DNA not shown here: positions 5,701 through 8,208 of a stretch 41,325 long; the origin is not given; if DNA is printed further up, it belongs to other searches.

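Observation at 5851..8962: Compact orphan glycyl radical enzyme with Cys-x-Glu active-site loop plus auxiliary-cluster activase, AraC-controlled, inside a glycan island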

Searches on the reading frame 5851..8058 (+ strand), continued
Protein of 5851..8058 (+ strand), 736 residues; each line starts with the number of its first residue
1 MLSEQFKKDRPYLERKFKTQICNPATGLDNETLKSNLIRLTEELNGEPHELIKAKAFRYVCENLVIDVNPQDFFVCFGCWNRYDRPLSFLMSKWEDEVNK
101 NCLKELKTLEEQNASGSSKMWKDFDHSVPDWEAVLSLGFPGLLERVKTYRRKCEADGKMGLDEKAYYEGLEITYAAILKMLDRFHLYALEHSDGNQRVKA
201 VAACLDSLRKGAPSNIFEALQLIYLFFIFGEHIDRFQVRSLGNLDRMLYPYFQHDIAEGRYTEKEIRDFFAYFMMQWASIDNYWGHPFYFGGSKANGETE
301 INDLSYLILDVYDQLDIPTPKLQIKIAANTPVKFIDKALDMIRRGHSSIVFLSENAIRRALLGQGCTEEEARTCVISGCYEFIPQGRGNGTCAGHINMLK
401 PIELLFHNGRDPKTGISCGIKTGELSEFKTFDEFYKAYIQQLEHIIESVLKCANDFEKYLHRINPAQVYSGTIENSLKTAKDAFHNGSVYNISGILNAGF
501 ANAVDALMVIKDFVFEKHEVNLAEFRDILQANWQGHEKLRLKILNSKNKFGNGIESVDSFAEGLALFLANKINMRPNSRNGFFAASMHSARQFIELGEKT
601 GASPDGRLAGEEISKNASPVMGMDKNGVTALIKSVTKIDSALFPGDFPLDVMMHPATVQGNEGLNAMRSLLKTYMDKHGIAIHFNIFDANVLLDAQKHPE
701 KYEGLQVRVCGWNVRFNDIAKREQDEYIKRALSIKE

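Call 25: find_encoding_contigs(protein=P0009, flank=7000, max_places=1)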
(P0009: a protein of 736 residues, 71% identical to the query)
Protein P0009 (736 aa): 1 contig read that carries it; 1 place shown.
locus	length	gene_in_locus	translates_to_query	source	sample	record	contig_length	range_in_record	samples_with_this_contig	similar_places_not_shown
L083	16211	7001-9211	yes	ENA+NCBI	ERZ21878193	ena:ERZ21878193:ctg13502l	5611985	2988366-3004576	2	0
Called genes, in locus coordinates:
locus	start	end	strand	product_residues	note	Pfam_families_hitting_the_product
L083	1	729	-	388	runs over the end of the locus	-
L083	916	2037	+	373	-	PF14607:GxDLY, PF13472:Lipase_GDSL_2 (weak), PF14606:Lipase_GDSL_3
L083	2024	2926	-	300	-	PF00892:EamA (weak)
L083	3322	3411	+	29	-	-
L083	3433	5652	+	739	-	PF00365:PFK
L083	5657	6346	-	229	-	-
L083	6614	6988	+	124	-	PF02627:CMD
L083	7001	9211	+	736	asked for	PF02901:PFL-like, PF01228:Gly_radical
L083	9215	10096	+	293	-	PF13353:Fer4_12, PF04055:Radical_SAM, PF13187:Fer4_9 (faint), PF00037:Fer4 (faint), PF12797:Fer4_2 (faint), PF12837:Fer4_6 (faint), PF12838:Fer4_7, PF13237:Fer4_10, +1 more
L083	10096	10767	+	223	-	PF00657:Lipase_GDSL, PF13472:Lipase_GDSL_2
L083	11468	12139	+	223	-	-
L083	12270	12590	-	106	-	-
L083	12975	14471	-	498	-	PF04295:GD_AH_second, PF20629:GD_AH_C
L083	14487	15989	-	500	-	PF01232:Mannitol_dh, PF08125:Mannitol_dh_C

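Call 26: find_encoding_contigs(protein=P0031, flank=7000, max_places=1)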
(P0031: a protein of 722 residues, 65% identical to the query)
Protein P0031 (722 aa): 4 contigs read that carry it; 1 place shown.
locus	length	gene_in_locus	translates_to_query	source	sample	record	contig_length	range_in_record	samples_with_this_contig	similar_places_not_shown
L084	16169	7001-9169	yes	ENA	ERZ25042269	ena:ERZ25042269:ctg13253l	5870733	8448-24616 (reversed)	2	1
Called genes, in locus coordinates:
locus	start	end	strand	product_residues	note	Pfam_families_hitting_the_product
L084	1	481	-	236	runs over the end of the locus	PF07596:SBP_bac_10 (weak)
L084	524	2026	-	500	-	-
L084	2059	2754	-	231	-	PF13419:HAD_2 (weak)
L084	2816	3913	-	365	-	PF01408:GFO_IDH_MocA, PF22725:GFO_IDH_MocA_C3, PF02894:GFO_IDH_MocA_C (weak)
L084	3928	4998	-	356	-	PF00392:GntR, PF13377:Peripla_BP_3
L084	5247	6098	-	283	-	PF12833:HTH_18, PF00165:HTH_AraC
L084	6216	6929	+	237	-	PF07963:N_methyl (weak)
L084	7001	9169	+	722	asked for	PF02901:PFL-like, PF01228:Gly_radical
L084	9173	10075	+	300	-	PF13353:Fer4_12 (weak), PF04055:Radical_SAM, PF14697:Fer4_21 (weak), PF00037:Fer4 (weak), PF12837:Fer4_6 (weak), PF12838:Fer4_7 (weak), PF13187:Fer4_9 (weak), PF13237:Fer4_10, +4 more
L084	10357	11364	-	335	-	-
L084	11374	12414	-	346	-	-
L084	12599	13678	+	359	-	PF00392:GntR, PF00532:Peripla_BP_1 (weak), PF13377:Peripla_BP_3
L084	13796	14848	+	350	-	PF00356:LacI, PF13377:Peripla_BP_3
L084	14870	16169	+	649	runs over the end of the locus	PF18952:DUF5696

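Call 27: find_encoding_contigs(protein=P0010, flank=7000, max_places=1)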
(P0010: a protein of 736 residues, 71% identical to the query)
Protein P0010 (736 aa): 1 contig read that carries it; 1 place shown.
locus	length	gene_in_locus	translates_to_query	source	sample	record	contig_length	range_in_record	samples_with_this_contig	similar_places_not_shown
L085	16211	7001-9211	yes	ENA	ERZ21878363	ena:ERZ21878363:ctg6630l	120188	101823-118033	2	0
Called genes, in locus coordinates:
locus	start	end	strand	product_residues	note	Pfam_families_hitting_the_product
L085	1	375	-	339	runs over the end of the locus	PF04041:Glyco_hydro_130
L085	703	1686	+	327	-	PF00356:LacI, PF00532:Peripla_BP_1 (faint), PF13377:Peripla_BP_3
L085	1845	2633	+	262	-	-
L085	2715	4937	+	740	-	PF16126:DUF4838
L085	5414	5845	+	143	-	-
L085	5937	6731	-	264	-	PF12833:HTH_18, PF00165:HTH_AraC (weak)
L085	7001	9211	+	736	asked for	PF02901:PFL-like, PF01228:Gly_radical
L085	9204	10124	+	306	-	PF04055:Radical_SAM, PF13353:Fer4_12 (weak), PF13484:Fer4_16 (faint), PF13237:Fer4_10, PF14697:Fer4_21 (weak), PF12838:Fer4_7 (weak), PF13187:Fer4_9 (weak), PF13353:Fer4_12 (weak), +3 more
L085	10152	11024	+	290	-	PF08450:SGL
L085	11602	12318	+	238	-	PF07963:N_methyl (weak)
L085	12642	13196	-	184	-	PF00165:HTH_AraC, PF12833:HTH_18, PF00165:HTH_AraC (weak)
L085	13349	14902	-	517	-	-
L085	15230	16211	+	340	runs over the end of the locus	PF13173:AAA_14, PF13635:DUF4143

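Call 28: find_related_loci(query=window:5851-8058:+, collection=metagenome_contigs, flank=8000)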
Query window:5851-8058:+ (736 aa) in metagenome_contigs; peptide patterns used: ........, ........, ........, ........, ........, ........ (x = any residue, [..] = any of these).
103 stretches matched a pattern; 13 encode a relative of the query (tblastn E <= 1e-3); 13 distinct loci.
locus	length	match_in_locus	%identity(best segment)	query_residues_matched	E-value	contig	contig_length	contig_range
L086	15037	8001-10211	63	1-736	0e+0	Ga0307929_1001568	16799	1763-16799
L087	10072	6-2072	65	48-736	0e+0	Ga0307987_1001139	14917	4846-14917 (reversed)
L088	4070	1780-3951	39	4-734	2e-176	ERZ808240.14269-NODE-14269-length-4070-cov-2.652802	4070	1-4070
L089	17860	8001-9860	28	129-731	3e-72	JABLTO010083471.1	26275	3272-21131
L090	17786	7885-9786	29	117-731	5e-64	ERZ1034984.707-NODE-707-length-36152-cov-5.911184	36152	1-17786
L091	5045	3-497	60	569-734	5e-63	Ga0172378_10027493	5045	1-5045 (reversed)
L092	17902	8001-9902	28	117-731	2e-62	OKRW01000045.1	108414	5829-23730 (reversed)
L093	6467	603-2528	28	103-730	1e-61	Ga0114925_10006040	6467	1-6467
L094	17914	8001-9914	25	120-731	1e-58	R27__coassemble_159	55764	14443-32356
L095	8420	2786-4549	27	175-731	6e-56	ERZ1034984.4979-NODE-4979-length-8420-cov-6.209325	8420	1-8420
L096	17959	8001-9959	26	100-731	5e-49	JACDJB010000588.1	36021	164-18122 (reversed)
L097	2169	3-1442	28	253-732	2e-41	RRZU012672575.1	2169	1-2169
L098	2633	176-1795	23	211-732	3e-40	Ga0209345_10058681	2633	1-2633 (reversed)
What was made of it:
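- Tried and rejected: It returned only 13 loci, few of them close, so it gave no usable statistics (call 28).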

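Call 36: predict_structure(alignment_id=A1)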
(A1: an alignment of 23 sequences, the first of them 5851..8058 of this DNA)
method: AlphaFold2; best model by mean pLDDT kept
length: 736 residues; sequences in the alignment: 23
mean_pLDDT: 89.6   pTM: 0.90
mean pLDDT of the five models: 89.6, 88.3, 87.6, 86.0, 85.2
residues with pLDDT >= 90: 485; 70-90: 214; 50-70: 29; < 50: 8
segments of 3 or more residues with pLDDT < 50: 617-623
pLDDT, mean of each block of 10 residues (from residue 1): 87 84 85 93 94 97 93 84 84 94 96 95 86 97 98 96 97 98 96 93 98 98 93 81 94 97 96 90 77 95 96 85 92 95 81 93 92 87 89 92 96 95 95 98 98 96 90 94 89 90 93 97 97 95 88 91 95 95 85 82 87 53 63 88 76 85 92 91 85 89 71 66 79 73
secondary structure, 60 per line:
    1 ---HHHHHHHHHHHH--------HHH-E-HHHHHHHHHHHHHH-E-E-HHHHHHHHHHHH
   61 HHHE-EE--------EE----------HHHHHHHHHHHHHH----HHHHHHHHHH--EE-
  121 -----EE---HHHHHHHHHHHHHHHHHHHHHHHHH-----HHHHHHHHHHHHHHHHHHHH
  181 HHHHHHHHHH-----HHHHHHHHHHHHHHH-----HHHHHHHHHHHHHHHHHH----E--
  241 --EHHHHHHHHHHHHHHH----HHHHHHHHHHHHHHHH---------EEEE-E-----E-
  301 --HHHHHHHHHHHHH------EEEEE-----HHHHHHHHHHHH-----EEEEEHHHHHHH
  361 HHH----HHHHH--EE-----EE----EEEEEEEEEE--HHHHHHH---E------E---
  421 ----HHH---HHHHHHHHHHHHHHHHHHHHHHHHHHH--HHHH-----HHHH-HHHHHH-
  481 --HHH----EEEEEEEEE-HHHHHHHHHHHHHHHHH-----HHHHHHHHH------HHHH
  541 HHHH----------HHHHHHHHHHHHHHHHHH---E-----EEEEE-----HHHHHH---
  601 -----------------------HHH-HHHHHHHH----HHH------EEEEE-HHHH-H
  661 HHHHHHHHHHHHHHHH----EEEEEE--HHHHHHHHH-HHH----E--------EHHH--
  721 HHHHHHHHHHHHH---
elements in order (helices of 4 or more, strands of 3 or more residues): H4-15 H30-43 H49-63 H88-101 H106-115 H131-155 H161-190 H196-210 H216-233 H244-258 H263-278 E288-291 H303-315 E322-326 H332-343 E349-353 H354-363 H368-372 E388-397 H400-406 H431-457 H460-463 H469-472 H474-479 E490-498 H500-516 H522-530 H537-544 H555-572 E582-586 H592-597 H628-635 E649-653 H655-658 H660-676 E681-686 H689-697 H721-733
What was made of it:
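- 5851..8061 (+): Glycyl radical enzyme, 736 aa, cytoplasmic (no signal peptide), member of the 'RVCGWN' short-GRE superclade. AF2 model: pLDDT 89.6, pTM 0.90 (call 36).
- On Glycyl radical enzyme superfamily (PFL-like branch): AF2 model with pLDDT 89.6 (call 36).
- The model is confident (call 36).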

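Call 41: fold_search(model_id=the predicted structure, library=pdb)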
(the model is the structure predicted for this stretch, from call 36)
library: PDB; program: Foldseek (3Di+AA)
matches with E <= 10: 191; with E <= 0.001: 62
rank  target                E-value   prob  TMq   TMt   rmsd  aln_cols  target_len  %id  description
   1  5i2g_A                1.9e-42  1.00  0.88  0.82   3.8       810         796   25  1,2-propanediol Dehydration in Roseburia inulinivorans; Structural Basis for Substrate and Enantiomer Selectivity (released 2016-06-01)
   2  5i2g_B                1.2e-41  1.00  0.87  0.81   5.5       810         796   25  1,2-propanediol Dehydration in Roseburia inulinivorans; Structural Basis for Substrate and Enantiomer Selectivity (released 2016-06-01)
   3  1r8w_A                6.3e-41  1.00  0.86  0.81   5.5       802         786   24  Native structure of the B12-independent glycerol dehydratase from clostridium butyricum (released 2004-06-01)
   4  5i2a_A                7.5e-41  1.00  0.88  0.78   4.0       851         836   24  1,2-propanediol Dehydration in Roseburia inulinivorans; Structural Basis for Substrate and Enantiomer Selectivity (released 2016-06-01)
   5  6vxc_A                2.6e-40  1.00  0.86  0.81   5.6       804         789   24  Crystal structure of hydroxyproline dehydratase (HypD) from Clostridioides difficile (released 2020-04-08)
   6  9rco_A                3.1e-40  1.00  0.85  0.79   5.1       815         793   21  1,2-propanediol dehydratase with 0.1 % glycerol additive (released 2025-06-11)
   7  5i2a_B                3.2e-40  1.00  0.87  0.77   5.4       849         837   24  1,2-propanediol Dehydration in Roseburia inulinivorans; Structural Basis for Substrate and Enantiomer Selectivity (released 2016-06-01)
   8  9rcp_B                6.8e-40  1.00  0.86  0.80   5.1       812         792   22  1,2-propanediol dehydratase with 0.1 % 1,3-propanediol additive (released 2025-06-11)
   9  8iof_A                1.4e-39  1.00  0.85  0.80   5.5       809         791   23  Crystal structure of N-methyl-Cis-4-hydroxy-D-proline dehydratase in Clostridium sp. FS41 (released 2024-03-27)
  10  9rcp_C                1.6e-39  1.00  0.86  0.80   3.7       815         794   21  1,2-propanediol dehydratase with 0.1 % 1,3-propanediol additive (released 2025-06-11)
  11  9rcq_A                4.9e-39  1.00  0.88  0.80   3.6       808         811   22  1,2-propanediol dehydratase with no ligand additives (released 2025-06-11)
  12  7vua_A                6.1e-39  1.00  0.87  0.81   5.4       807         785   22  Anaerobic hydroxyproline degradation involving C-N cleavage by a glycyl radical enzyme (released 2022-06-01)
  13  8iof_C                6.6e-39  1.00  0.86  0.80   5.5       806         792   23  Crystal structure of N-methyl-Cis-4-hydroxy-D-proline dehydratase in Clostridium sp. FS41 (released 2024-03-27)
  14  2f3o_A                4.4e-38  1.00  0.85  0.81   6.2       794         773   23  Crystal Structure of a glycyl radical enzyme from Archaeoglobus fulgidus (released 2006-03-07)
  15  8id0                  5.7e-38  1.00  0.86  0.82   4.2       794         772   25  Crystal structure of PflD bound to 1,5-anhydromannitol-6-phosphate in Streptococcus dysgalactiae subsp. equisimilis (released 2024-10-02)
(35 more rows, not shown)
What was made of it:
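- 5851..8061 (+): Foldseek: TM 0.86-0.88 to PD, GD, HypD, PflD and CutC at 19-25% identity (call 41).
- On Glycyl radical enzyme superfamily (PFL-like branch): Foldseek TM 0.82-0.88 to more than 50 solved GRE chains (call 41).
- Closest known: GRE isomerases PflD and YbiW. Different: Identity is 21-25% (call 41).
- Closest known: Choline TMA-lyase CutC and the C-S lyases IslA / IseG / HpsG. Different: Identity is 20-24% (call 41).
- New specificity: the protein is 19-25% identical to all solved GREs (call 41).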

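Call 42: search_protein_families(library=pfam, alignment_id=A3, max_evalue=0.00001)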
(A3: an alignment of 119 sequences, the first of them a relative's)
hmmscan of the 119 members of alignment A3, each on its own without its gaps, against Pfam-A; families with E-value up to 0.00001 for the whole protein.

A. member 1, L001:3662-5938:+ (759 aa): 0 families

B. families by the number of members that match (of 119 scanned): 111 families (the first 25 are shown)
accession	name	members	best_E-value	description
PF00892.27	EamA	4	3.9e-36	EamA-like transporter family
PF13472.12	Lipase_GDSL_2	4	1.7e-24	GDSL-like Lipase/Acylhydrolase family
PF03629.24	SASA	3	9.1e-59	Carbohydrate esterase, sialic acid-specific acetylesterase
PF08450.18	SGL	3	1.8e-51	SMP-30/Gluconolactonase/LRE-like region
PF00657.28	Lipase_GDSL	3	1.7e-14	GDSL-like Lipase/Acylhydrolase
PF13088.12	BNR_2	2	2.6e-65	BNR repeat-like domain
PF16126.11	DUF4838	2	2.3e-29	Domain of unknown function (DUF4838)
PF02901.20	PFL-like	2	7.3e-21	Pyruvate formate lyase-like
PF04542.20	Sigma70_r2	2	9.5e-18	Sigma-70 region 2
PF00150.24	Cellulase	2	1.2e-17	Cellulase (glycosyl hydrolase family 5)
PF00251.26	Glyco_hydro_32N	2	5.9e-10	Glycosyl hydrolases family 32 N-terminal domain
PF04041.19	Glyco_hydro_130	2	4.6e-09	beta-1,4-mannooligosaccharide phosphorylase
PF00326.27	Peptidase_S9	2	9.7e-09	Prolyl oligopeptidase family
PF05448.18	AXE1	2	5.3e-08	Acetyl xylan esterase (AXE1)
PF01116.26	F_bP_aldolase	1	3e-88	Fructose-bisphosphate aldolase class-II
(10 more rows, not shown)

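Call 44: find_encoding_contigs(protein=P0006, flank=6000, max_places=1)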
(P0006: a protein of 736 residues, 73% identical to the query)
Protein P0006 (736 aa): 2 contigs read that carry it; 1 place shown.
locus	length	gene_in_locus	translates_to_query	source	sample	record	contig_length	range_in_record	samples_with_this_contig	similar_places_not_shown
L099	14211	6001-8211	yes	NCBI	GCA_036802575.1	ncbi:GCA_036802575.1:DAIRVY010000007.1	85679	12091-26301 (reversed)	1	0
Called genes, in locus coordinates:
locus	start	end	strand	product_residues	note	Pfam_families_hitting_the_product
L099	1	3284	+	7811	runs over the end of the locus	PF14252:DUF4347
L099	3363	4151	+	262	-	PF01925:TauE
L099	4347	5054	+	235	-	PF00753:Lactamase_B, PF23023:Anti-Pycsar_Apyc1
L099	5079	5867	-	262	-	PF12833:HTH_18, PF00165:HTH_AraC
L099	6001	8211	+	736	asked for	PF02901:PFL-like, PF01228:Gly_radical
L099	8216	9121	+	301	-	PF13353:Fer4_12, PF04055:Radical_SAM, PF12797:Fer4_2 (faint), PF00037:Fer4 (faint), PF12837:Fer4_6 (faint), PF12838:Fer4_7 (weak), PF13187:Fer4_9 (weak), PF13237:Fer4_10 (weak), +1 more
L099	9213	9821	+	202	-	-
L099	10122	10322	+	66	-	-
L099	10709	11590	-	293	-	PF02311:AraC_binding (weak), PF00165:HTH_AraC (weak), PF12833:HTH_18, PF00165:HTH_AraC (weak)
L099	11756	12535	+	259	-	PF07596:SBP_bac_10 (faint)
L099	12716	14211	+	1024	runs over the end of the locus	PF02018:CBM_4_9 (weak)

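Call 45: find_encoding_contigs(protein=P0028, flank=6000, max_places=1)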
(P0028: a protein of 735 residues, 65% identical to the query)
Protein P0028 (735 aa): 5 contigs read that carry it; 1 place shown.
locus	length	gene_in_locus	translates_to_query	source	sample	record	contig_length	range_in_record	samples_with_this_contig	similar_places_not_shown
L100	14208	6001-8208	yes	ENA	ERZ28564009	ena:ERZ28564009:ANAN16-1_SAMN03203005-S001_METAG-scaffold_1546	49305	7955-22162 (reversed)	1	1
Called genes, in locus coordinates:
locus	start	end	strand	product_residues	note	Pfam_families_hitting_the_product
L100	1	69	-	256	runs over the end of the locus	PF04909:Amidohydro_2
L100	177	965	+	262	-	PF02311:AraC_binding, PF07883:Cupin_2, PF12833:HTH_18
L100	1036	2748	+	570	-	PF02366:PMT, PF13231:PMT_2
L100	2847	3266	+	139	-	-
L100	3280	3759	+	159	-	-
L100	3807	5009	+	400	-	-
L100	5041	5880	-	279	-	PF00165:HTH_AraC (faint), PF12833:HTH_18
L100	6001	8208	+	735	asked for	PF02901:PFL-like, PF01228:Gly_radical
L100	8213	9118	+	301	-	PF13353:Fer4_12, PF04055:Radical_SAM, PF00037:Fer4 (faint)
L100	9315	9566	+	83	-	PF04023:FeoA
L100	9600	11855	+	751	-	PF01926:MMR_HSR1, PF02421:FeoB_N, PF09439:SRPRB (weak), PF17910:FeoB_Cyto, PF07670:Gate, PF07664:FeoB_C, PF07670:Gate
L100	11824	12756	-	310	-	PF24521:Ank_KRIT1 (weak), PF12796:Ank_2, PF13857:Ank_5, PF00023:Ank, PF13606:Ank_3 (faint), PF13637:Ank_4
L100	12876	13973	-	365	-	-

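Call 46: find_encoding_contigs(protein=P0070, flank=6000, max_places=1)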
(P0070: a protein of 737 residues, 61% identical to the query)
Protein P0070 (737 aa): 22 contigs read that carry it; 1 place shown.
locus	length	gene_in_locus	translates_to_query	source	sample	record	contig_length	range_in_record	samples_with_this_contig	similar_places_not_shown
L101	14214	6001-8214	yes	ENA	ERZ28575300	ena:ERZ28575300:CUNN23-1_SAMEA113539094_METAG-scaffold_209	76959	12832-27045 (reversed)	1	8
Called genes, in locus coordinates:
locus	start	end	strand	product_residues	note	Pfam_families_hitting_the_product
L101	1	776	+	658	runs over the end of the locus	PF03717:PBP_dimer, PF00905:Transpeptidase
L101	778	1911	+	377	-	PF00266:Aminotran_5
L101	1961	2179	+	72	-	PF01106:NifU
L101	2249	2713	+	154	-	PF00075:RNase_H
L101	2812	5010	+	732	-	-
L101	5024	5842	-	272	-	PF00165:HTH_AraC (faint), PF12833:HTH_18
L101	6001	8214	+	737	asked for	PF02901:PFL-like, PF01228:Gly_radical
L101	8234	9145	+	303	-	PF13353:Fer4_12, PF04055:Radical_SAM, PF00037:Fer4 (faint), PF12800:Fer4_4 (faint), PF12837:Fer4_6 (faint), PF12838:Fer4_7 (weak), PF13187:Fer4_9 (weak), PF13484:Fer4_16 (faint)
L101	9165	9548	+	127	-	PF02627:CMD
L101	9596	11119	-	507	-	PF00150:Cellulase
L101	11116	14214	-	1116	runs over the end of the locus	-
